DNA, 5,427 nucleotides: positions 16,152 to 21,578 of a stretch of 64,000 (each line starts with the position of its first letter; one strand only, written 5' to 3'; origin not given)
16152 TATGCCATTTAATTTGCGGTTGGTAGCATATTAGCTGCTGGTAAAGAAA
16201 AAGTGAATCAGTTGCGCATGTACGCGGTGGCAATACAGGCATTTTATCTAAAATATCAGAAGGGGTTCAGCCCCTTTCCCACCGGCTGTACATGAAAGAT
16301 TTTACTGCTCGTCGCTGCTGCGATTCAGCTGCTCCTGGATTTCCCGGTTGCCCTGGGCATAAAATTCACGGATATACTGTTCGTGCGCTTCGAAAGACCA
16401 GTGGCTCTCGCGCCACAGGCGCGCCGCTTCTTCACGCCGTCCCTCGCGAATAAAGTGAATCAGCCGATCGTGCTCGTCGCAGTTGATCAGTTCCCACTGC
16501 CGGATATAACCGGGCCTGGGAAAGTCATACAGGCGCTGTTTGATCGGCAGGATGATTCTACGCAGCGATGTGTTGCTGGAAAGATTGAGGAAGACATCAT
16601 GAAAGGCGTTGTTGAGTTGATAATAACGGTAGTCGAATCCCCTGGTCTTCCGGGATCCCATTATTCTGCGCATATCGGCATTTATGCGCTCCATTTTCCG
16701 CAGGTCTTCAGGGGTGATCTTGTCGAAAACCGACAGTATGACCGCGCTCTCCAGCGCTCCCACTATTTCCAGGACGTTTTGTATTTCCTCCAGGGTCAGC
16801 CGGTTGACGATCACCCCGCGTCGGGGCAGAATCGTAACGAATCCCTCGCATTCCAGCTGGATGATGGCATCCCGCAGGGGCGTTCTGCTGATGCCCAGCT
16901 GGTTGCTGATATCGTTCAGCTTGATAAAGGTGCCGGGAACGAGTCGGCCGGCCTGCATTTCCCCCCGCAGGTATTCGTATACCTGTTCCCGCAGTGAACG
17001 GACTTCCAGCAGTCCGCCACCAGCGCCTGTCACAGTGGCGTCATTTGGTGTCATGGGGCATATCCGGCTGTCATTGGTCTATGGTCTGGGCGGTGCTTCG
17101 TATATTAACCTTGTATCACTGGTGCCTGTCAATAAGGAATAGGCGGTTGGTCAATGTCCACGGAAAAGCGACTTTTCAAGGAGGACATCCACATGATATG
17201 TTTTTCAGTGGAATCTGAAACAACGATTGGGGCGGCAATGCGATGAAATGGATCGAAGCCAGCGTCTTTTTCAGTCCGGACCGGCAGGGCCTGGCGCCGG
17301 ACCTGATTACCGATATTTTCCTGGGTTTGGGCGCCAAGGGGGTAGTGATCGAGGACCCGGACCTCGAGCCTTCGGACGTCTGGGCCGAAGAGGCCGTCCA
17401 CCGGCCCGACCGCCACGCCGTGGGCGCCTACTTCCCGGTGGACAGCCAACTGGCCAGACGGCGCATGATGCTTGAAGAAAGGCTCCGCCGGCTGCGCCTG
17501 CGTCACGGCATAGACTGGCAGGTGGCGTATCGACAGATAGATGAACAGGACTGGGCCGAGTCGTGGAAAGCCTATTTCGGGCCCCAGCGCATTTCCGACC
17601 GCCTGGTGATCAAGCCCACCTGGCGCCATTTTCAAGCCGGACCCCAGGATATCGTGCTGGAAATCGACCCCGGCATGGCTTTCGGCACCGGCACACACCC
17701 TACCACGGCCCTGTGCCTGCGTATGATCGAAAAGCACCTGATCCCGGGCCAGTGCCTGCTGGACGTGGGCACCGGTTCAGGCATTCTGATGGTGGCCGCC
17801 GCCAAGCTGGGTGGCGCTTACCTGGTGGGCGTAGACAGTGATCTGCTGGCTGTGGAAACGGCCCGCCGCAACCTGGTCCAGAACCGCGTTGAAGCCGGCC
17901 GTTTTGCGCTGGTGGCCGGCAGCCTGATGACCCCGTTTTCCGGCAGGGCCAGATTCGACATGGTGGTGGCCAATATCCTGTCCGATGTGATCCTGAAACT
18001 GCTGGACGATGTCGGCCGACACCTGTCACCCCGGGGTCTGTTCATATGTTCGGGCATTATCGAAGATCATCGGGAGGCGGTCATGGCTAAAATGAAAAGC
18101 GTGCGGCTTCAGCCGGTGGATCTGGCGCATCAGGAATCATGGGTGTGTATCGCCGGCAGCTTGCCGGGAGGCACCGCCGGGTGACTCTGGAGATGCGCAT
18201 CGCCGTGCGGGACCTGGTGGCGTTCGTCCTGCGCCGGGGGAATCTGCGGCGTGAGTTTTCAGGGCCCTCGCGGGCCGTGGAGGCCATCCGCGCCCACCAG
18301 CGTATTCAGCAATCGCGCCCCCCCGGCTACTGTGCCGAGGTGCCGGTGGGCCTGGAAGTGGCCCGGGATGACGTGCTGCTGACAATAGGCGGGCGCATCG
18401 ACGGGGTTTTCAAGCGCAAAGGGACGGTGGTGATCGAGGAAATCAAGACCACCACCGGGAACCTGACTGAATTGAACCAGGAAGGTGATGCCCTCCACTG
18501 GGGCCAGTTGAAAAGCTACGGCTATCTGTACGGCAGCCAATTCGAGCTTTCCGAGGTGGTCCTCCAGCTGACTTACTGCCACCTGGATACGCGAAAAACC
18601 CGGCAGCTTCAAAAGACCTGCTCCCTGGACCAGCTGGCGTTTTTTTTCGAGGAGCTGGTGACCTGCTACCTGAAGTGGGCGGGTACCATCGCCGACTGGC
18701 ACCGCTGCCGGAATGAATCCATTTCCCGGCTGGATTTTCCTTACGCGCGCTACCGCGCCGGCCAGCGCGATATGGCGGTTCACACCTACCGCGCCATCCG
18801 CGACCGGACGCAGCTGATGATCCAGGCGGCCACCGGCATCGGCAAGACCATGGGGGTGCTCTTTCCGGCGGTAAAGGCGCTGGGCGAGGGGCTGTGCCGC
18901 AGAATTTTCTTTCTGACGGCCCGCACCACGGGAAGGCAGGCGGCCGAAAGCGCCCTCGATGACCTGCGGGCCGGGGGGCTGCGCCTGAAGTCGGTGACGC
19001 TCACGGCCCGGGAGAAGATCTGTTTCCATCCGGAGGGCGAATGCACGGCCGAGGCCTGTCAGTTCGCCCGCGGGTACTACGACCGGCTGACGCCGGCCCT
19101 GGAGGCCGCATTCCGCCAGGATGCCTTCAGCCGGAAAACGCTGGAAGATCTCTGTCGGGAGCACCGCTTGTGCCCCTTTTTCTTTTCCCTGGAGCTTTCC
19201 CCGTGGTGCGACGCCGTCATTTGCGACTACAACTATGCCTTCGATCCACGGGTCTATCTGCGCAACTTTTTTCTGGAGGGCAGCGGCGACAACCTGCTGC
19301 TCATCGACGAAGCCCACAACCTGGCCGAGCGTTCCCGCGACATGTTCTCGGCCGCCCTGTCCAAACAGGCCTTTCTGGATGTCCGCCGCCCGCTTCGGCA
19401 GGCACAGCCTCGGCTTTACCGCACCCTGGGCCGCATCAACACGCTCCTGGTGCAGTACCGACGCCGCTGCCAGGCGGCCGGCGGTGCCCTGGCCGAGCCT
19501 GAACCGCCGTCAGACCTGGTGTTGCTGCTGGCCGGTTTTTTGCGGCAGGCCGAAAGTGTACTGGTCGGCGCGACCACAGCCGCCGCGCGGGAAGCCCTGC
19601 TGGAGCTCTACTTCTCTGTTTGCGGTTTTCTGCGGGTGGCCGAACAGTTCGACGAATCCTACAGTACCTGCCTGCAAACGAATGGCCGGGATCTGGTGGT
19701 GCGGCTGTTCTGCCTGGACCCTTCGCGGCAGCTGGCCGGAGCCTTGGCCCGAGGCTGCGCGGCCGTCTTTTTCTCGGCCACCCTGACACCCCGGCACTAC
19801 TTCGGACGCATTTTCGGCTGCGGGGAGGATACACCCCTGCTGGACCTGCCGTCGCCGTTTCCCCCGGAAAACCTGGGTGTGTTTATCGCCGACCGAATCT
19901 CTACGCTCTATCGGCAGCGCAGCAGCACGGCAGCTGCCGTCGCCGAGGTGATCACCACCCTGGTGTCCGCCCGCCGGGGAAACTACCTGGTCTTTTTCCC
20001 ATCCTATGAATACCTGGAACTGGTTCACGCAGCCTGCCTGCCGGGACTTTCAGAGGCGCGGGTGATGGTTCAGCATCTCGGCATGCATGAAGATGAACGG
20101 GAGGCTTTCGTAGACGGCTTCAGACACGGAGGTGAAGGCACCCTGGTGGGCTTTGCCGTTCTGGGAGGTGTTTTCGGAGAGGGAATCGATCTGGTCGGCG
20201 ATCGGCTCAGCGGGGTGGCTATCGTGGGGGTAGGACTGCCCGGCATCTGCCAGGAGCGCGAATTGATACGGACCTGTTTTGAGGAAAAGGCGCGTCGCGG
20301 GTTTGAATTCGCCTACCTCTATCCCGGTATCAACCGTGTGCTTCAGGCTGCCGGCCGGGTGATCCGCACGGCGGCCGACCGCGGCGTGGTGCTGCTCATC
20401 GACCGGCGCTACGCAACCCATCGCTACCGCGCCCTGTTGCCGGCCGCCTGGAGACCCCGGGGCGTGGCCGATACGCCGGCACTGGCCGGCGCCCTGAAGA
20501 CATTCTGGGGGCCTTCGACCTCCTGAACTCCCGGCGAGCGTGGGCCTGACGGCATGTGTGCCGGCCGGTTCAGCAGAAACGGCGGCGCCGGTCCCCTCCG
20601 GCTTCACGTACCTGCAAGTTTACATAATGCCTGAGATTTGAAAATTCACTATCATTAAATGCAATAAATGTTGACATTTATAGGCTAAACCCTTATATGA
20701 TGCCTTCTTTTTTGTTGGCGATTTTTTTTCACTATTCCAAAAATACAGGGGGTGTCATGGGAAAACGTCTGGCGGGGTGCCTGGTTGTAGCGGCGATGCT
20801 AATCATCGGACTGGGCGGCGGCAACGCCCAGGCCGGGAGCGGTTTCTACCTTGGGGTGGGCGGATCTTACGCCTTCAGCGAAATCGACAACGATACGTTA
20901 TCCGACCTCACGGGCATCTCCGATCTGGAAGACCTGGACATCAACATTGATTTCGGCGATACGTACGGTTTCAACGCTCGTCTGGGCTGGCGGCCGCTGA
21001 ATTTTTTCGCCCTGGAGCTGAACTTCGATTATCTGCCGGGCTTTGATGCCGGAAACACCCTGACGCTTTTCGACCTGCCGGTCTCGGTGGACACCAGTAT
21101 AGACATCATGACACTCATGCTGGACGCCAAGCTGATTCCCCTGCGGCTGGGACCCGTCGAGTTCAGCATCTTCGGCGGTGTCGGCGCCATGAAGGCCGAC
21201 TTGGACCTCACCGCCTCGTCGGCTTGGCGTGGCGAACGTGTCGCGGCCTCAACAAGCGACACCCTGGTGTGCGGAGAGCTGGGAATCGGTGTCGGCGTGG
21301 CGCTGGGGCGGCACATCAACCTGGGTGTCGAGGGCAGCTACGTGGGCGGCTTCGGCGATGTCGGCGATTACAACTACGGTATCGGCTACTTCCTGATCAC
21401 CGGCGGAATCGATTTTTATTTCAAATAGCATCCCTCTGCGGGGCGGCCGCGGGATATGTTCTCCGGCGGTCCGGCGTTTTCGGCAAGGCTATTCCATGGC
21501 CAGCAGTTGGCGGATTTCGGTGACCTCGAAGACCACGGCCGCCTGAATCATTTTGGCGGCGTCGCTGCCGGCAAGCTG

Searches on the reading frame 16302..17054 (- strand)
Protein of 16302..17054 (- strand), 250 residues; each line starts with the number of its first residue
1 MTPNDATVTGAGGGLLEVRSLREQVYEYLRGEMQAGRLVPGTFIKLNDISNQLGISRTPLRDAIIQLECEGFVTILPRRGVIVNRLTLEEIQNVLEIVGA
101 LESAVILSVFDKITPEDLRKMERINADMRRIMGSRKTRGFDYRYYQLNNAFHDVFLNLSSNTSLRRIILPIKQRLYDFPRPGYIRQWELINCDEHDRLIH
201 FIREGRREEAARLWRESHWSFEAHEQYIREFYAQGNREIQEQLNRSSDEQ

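Call 12: search_protein_families(library=pfam, proteins=[window:16302-17054:-], max_evalue=0.00001)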
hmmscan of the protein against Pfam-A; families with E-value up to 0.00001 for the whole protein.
window:16302-17054:- (250 aa): 2 families
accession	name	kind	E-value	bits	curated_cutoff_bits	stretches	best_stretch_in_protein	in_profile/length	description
PF07729.17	FCD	-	5.5e-15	56.3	24.3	1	94-216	2-121/125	FCD domain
PF00392.27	GntR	-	4.3e-14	52.3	27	1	22-83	2-64/64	Bacterial regulatory proteins, gntR family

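Call 50: search_protein_families(library=ncbifam, proteins=[window:16302-17054:-], max_evalue=0.001)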
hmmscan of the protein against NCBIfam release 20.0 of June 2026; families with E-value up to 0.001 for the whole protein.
window:16302-17054:- (250 aa): 6 families
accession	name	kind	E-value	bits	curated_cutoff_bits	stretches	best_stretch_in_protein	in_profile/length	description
TIGR03338.1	phnR_burk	equivalog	4.9e-23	81.9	271.5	1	15-216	6-204/212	phosphonate utilization associated transcriptional regulator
NF008504.0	PRK11414.1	equivalog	3.1e-12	46.7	225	1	19-129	10-120/221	GntR family transcriptional regulator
NF052282.1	PLP_TF_PdxR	equivalog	1.9e-06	27.2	320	1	21-91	2-73/448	MocR-like pyridoxine biosynthesis transcription factor PdxR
NF008576.0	PRK11534.1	equivalog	2e-05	24.3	218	1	25-106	12-93/225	DNA-binding transcriptional regulator CsiR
NF008571.0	PRK11523.1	equivalog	0.00023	20.7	396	1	16-81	4-70/258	transcriptional regulator ExuR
NF052281.1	rhizopine_MocR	equivalog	0.00047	18.9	650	1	20-92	18-91/479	rhizopine catabolism transcriptional regulator MocR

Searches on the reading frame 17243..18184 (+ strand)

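Call 12: search_protein_families(library=pfam, proteins=[window:17243-18184:+], max_evalue=0.00001)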
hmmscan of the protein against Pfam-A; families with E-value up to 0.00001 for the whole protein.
window:17243-18184:+ (313 aa): 6 families
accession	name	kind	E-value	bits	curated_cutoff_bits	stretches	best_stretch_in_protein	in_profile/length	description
PF06325.19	PrmA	-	1.1e-78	265.2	22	1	19-305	14-293/296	Ribosomal protein L11 methyltransferase (PrmA)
PF05175.20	MTS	-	2.3e-08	34.3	23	1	153-244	18-105/170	Methyltransferase small domain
PF13649.12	Methyltransf_25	-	3e-08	34.7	27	1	173-265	2-97/97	Methyltransferase domain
PF08241.18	Methyltransf_11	-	3.3e-07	31.3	21.2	1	173-269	1-95/95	Methyltransferase domain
PF13847.12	Methyltransf_31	-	6e-06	26.5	27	1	172-273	7-113/145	Methyltransferase domain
PF08242.18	Methyltransf_12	-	9.1e-06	26.8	30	0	173-267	1-98/98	Methyltransferase domain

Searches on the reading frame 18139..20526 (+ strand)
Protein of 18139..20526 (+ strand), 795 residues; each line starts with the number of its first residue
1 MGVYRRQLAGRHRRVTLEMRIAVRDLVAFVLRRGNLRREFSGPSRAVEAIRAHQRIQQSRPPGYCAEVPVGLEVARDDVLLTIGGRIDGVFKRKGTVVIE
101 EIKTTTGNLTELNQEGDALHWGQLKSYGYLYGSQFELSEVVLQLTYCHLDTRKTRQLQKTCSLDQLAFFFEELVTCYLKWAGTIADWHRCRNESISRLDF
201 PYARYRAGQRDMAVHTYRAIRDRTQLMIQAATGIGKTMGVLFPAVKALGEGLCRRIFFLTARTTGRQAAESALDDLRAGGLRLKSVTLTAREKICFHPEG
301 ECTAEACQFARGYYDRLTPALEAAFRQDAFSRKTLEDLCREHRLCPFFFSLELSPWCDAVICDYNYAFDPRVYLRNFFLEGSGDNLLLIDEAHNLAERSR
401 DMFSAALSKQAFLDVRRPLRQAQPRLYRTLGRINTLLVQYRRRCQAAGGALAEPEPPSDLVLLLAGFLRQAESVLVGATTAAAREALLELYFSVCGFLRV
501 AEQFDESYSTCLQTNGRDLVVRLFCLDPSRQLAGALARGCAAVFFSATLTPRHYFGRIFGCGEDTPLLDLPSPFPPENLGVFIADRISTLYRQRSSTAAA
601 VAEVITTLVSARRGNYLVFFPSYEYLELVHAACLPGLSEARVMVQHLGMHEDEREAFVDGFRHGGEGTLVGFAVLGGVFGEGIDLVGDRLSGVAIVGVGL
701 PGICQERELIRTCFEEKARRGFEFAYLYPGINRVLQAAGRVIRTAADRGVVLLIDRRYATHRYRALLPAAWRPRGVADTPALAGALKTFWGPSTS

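Call 13: search_protein_families(library=pfam, proteins=[window:18139-20526:+], max_evalue=0.00001)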
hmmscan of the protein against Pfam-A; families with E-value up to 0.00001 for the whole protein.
window:18139-20526:+ (795 aa): 4 families
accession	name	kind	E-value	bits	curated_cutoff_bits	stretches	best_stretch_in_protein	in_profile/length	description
PF13307.12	Helicase_C_2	-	1.8e-38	132.7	25.3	1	606-773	2-169/170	Helicase C-terminal domain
PF06733.21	DEAD_2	-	1.5e-14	54.5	21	1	289-410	52-170/172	DEAD_2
PF06777.17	HBB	-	3.6e-07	30.5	30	1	503-591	104-188/190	Helical and beta-bridge domain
PF12705.13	PDDEXK_1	-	2.9e-06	27.9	22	1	50-175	96-219/247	PD-(D/E)XK nuclease superfamily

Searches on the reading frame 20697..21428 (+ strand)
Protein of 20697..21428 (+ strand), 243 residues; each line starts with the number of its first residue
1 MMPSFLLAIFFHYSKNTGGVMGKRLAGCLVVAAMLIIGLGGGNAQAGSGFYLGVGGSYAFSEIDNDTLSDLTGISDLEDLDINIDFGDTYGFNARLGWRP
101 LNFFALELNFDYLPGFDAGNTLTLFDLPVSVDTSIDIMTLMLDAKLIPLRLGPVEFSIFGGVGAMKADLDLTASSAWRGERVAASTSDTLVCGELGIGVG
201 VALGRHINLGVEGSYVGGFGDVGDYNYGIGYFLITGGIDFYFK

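Call 13: search_protein_families(library=pfam, proteins=[window:20697-21428:+], max_evalue=0.00001)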
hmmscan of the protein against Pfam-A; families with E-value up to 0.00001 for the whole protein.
window:20697-21428:+ (243 aa): 1 family
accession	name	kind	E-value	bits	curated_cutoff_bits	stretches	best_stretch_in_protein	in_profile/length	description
PF13505.12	OMP_b-brl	-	7.3e-10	39.7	28.7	1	32-227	4-167/175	Outer membrane protein beta-barrel domain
